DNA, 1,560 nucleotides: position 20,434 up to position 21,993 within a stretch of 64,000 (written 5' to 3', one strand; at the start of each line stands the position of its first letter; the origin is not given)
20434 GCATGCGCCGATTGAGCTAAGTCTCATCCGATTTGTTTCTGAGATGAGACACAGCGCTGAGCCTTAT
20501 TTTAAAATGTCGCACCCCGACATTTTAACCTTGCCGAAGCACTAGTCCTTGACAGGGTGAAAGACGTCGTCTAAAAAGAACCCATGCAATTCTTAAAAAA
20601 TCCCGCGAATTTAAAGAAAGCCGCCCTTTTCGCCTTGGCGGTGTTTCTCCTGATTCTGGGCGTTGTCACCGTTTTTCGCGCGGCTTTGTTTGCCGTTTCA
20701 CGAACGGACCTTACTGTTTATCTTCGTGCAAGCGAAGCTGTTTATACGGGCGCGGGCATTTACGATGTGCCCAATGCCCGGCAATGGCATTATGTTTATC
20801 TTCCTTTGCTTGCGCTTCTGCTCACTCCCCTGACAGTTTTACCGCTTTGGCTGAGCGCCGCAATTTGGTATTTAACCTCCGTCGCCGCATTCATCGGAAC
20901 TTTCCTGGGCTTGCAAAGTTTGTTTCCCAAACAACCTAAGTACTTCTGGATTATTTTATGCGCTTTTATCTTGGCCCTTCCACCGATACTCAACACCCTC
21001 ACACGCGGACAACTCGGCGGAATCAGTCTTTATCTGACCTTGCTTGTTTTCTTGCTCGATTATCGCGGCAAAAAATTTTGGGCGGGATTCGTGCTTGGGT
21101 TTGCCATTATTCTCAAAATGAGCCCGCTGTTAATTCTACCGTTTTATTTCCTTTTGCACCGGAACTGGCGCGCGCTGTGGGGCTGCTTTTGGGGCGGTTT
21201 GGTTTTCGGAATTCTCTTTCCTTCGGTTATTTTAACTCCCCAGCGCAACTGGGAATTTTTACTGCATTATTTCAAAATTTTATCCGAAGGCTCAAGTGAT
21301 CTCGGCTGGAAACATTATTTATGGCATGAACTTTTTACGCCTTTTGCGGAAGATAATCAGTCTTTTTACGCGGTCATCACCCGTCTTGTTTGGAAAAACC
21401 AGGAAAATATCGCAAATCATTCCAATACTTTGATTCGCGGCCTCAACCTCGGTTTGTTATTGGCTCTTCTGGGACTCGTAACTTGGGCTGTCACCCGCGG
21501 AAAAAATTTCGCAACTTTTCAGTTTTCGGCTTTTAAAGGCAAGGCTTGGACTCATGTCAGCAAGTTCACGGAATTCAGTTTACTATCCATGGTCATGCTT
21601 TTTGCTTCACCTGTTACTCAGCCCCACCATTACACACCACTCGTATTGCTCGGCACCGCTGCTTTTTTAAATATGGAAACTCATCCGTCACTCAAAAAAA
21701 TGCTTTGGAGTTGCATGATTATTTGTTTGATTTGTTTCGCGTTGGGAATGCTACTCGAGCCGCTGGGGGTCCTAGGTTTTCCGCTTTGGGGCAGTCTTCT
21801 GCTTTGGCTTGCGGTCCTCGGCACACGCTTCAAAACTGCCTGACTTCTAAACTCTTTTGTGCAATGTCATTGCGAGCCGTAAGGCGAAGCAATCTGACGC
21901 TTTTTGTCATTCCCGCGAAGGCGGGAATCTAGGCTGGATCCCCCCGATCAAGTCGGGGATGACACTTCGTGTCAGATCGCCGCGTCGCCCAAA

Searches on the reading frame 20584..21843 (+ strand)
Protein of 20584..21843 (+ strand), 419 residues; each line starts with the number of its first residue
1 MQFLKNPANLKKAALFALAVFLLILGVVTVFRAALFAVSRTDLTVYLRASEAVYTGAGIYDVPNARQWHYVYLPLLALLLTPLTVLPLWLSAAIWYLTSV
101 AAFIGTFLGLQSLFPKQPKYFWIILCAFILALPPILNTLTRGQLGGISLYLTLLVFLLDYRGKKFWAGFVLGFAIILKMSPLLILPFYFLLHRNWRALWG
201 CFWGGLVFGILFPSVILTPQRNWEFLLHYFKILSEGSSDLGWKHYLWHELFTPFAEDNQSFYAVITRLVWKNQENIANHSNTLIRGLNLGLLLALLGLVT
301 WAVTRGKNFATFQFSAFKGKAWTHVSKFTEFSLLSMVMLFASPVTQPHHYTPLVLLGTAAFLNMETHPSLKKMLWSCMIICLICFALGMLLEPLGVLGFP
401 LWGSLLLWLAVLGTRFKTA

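Call 63: search_protein_families(library=pfam, proteins=[window:20584-21843:+], max_evalue=0.001)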
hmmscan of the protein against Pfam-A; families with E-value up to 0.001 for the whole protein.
window:20584-21843:+ (419 aa): 1 family
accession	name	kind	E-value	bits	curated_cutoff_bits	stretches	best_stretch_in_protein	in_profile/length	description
PF09594.16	GT87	-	4.2e-24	86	25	1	70-314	1-224/237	Glycosyltransferase family 87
